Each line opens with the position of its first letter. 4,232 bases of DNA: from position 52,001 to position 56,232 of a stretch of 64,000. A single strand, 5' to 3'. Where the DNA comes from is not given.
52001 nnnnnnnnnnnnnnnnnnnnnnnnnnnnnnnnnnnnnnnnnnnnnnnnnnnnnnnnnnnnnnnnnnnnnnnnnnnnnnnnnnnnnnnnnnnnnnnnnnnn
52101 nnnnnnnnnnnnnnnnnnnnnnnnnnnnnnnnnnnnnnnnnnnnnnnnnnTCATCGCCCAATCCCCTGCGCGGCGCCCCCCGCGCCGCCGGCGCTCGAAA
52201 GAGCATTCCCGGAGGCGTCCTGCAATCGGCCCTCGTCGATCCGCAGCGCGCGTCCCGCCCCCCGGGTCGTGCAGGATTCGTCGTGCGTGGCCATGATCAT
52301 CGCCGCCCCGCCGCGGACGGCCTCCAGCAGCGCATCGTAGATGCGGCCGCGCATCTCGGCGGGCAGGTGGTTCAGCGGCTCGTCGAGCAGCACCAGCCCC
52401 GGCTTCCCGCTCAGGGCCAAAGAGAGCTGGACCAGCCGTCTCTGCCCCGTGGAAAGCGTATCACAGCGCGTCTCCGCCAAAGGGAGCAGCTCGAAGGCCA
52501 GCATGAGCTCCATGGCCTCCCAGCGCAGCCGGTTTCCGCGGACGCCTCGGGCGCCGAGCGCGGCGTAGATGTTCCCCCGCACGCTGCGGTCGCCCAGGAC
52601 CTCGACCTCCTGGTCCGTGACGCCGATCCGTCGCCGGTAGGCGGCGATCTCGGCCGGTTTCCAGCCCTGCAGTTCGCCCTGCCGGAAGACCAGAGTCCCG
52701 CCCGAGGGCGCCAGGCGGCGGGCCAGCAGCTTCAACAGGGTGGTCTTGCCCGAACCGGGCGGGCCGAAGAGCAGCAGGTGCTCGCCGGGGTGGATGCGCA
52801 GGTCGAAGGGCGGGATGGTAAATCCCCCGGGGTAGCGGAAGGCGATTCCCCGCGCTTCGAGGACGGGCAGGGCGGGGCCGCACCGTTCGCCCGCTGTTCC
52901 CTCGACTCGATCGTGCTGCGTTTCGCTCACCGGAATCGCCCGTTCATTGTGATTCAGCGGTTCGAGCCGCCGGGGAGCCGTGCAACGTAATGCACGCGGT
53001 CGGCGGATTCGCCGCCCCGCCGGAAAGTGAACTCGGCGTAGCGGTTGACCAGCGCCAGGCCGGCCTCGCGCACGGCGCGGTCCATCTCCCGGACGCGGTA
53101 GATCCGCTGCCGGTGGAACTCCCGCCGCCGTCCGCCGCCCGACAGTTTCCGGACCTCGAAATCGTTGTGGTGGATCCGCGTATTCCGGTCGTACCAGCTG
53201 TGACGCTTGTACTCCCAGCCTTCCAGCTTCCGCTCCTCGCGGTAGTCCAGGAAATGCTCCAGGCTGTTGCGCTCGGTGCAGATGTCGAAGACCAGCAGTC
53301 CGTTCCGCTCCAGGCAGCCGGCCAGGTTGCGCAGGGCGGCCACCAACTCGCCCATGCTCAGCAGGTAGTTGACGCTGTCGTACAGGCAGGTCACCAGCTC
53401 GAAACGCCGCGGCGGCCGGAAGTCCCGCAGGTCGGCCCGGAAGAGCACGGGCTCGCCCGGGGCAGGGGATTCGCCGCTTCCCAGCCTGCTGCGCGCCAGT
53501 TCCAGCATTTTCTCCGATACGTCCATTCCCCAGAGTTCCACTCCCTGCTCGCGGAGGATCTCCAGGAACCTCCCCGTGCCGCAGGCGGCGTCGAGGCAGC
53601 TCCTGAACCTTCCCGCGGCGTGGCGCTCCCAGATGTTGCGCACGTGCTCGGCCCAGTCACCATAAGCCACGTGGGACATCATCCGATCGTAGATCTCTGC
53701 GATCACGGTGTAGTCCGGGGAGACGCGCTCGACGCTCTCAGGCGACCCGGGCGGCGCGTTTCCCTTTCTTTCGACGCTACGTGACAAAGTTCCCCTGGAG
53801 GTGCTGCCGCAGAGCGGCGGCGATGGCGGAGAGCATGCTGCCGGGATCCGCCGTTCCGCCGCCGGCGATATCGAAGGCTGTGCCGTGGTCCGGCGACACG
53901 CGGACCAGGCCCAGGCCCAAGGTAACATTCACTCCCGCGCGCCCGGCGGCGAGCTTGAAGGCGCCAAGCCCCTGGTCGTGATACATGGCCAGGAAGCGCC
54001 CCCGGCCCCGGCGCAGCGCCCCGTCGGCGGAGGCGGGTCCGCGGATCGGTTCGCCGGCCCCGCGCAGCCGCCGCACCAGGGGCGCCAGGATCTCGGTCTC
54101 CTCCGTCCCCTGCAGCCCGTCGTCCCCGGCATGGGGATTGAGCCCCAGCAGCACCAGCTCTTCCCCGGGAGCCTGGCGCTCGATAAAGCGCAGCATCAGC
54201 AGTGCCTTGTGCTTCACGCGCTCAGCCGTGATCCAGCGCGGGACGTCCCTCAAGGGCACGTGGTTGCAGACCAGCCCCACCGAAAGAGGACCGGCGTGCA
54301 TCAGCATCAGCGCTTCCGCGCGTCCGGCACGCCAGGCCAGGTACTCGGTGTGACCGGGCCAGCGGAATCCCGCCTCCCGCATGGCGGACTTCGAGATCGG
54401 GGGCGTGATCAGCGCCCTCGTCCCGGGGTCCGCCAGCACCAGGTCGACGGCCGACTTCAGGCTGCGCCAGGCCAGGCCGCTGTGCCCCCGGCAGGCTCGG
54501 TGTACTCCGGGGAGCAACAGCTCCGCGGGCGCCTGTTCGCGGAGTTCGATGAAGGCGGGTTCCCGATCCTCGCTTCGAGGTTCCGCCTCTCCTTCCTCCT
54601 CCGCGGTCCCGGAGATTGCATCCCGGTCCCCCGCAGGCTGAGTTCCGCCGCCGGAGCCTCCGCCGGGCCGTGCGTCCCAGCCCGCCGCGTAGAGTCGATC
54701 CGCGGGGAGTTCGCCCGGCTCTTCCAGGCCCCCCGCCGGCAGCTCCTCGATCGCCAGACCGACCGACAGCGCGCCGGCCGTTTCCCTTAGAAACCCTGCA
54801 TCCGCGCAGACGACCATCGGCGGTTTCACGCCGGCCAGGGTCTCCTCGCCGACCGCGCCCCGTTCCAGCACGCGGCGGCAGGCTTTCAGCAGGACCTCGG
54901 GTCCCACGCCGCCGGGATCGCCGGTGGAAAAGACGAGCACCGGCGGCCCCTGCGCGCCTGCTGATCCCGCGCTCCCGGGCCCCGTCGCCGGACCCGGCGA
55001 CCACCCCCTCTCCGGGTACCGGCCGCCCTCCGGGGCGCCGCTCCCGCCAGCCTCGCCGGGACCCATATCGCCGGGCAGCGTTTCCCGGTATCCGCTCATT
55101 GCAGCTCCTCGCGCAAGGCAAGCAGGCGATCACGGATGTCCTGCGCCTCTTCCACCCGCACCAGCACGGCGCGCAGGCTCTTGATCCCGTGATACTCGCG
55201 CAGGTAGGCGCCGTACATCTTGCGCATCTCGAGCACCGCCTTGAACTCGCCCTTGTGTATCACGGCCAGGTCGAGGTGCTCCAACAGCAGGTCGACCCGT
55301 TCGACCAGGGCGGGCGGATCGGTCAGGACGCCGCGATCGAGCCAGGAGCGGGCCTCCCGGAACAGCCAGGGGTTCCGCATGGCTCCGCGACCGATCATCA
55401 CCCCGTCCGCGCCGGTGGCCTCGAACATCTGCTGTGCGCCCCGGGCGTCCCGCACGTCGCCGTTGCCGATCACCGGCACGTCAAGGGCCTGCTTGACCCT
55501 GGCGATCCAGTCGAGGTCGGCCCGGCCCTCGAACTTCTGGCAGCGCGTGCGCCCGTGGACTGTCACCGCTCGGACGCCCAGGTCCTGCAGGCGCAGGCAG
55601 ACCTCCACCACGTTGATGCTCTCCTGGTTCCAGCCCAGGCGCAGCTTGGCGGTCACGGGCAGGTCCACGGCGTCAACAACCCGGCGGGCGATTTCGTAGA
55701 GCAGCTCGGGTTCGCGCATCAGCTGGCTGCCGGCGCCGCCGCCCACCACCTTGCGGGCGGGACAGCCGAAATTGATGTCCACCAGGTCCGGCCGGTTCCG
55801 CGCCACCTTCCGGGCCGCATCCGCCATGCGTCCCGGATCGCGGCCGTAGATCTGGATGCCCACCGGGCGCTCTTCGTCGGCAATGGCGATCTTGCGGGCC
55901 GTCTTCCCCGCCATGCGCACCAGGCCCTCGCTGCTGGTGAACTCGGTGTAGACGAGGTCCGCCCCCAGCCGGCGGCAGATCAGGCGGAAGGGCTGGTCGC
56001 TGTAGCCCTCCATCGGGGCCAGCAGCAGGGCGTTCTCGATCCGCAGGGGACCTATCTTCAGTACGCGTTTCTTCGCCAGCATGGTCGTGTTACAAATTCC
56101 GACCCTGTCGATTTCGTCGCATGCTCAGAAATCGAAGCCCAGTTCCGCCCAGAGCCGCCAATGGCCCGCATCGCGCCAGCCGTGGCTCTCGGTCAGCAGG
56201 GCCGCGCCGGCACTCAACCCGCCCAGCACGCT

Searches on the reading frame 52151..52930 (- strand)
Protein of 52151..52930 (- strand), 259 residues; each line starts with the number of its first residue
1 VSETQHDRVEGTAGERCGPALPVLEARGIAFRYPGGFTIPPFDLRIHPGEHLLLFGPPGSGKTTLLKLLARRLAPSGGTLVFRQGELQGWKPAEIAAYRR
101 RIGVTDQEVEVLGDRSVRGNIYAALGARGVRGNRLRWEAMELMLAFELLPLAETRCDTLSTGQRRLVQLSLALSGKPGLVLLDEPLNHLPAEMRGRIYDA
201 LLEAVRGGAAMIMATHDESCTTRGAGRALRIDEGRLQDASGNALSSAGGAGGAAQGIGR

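Call 21: search_protein_families(library=pfam, proteins=[window:52151-52930:-], max_evalue=0.001)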
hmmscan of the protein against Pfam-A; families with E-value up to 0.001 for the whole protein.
window:52151-52930:- (259 aa): 8 families
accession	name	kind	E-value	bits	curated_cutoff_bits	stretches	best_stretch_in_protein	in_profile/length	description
PF00005.33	ABC_tran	-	7.9e-25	88.5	25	1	42-187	4-137/137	ABC transporter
PF13304.12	AAA_21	-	1.1e-09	39.2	27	1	158-217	237-299/304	AAA domain, putative AbiEii toxin, Type IV TA system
PF13191.12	AAA_16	-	7.2e-06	27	32.6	1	49-86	24-60/167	AAA ATPase domain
PF13401.12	AAA_22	-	8.1e-05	23.4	27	1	50-131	6-64/130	AAA domain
PF00004.35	AAA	-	8.4e-05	23.5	21.2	1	52-73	1-22/131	ATPase family associated with various cellular activities (AAA)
PF05496.18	RuvB_N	-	0.00036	20.8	27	1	46-73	30-57/159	Holliday junction DNA helicase RuvB P-loop domain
PF07728.20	AAA_5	-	0.00046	20.6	22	0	51-74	1-24/139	AAA domain (dynein-related subfamily)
PF13238.12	AAA_18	-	0.00059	20.7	29.4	0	53-75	2-23/128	AAA domain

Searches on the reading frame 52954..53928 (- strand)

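Call 21: search_protein_families(library=pfam, proteins=[window:52954-53928:-], max_evalue=0.001)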
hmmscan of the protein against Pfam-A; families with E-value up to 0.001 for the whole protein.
window:52954-53928:- (324 aa): 6 families
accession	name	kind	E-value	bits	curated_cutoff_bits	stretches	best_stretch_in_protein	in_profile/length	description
PF13649.12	Methyltransf_25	-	3.6e-13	50.4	27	1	112-210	2-97/97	Methyltransferase domain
PF08242.18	Methyltransf_12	-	5.3e-12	46.7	30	1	112-212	1-98/98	Methyltransferase domain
PF13489.12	Methyltransf_23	-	1.2e-10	41.9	27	1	92-294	9-162/164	Methyltransferase domain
PF08241.18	Methyltransf_11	-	2.6e-10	41.2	21.2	1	112-214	1-95/95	Methyltransferase domain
PF13847.12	Methyltransf_31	-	1.3e-05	25.3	27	1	111-151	7-50/145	Methyltransferase domain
PF01209.24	Ubie_methyltran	-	4.2e-05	23.5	20.1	1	68-149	8-92/233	ubiE/COQ5 methyltransferase family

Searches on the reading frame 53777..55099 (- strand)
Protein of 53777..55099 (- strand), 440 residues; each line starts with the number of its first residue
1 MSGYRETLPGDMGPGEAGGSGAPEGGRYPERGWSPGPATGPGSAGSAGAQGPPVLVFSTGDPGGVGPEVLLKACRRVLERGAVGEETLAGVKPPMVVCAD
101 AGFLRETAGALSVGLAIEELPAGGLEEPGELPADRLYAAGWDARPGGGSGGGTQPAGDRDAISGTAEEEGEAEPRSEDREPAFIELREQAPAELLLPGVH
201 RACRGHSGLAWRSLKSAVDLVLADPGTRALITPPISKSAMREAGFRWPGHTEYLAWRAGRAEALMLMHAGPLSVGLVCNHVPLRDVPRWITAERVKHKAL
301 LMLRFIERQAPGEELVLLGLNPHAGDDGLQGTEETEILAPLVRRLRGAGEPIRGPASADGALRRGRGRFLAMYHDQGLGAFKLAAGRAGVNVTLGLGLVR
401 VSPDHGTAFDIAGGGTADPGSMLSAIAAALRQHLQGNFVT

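Call 21: search_protein_families(library=pfam, proteins=[window:53777-55099:-], max_evalue=0.001)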
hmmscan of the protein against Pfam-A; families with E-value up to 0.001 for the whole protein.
window:53777-55099:- (440 aa): 1 family
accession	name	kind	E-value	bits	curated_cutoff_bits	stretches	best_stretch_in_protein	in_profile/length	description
PF04166.17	PdxA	-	9e-69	232.5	27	1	208-429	60-286/286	Pyridoxal phosphate biosynthetic protein PdxA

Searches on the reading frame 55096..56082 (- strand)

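Call 21: search_protein_families(library=pfam, proteins=[window:55096-56082:-], max_evalue=0.001)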
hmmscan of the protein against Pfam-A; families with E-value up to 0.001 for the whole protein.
window:55096-56082:- (328 aa): 4 families
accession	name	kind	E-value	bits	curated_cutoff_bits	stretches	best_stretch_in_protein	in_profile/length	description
PF01207.24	Dus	-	1.8e-88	297.1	20.4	1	20-320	1-302/311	Dihydrouridine synthase (Dus)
PF00977.27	His_biosynth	-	5.9e-05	23.1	23.6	0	187-245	59-116/228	Histidine biosynthesis protein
PF03060.21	NMO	-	0.00034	20.5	28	0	187-231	179-222/331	Nitronate monooxygenase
PF01180.27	DHO_dh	-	0.00064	19.4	27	0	52-241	74-280/291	Dihydroorotate dehydrogenase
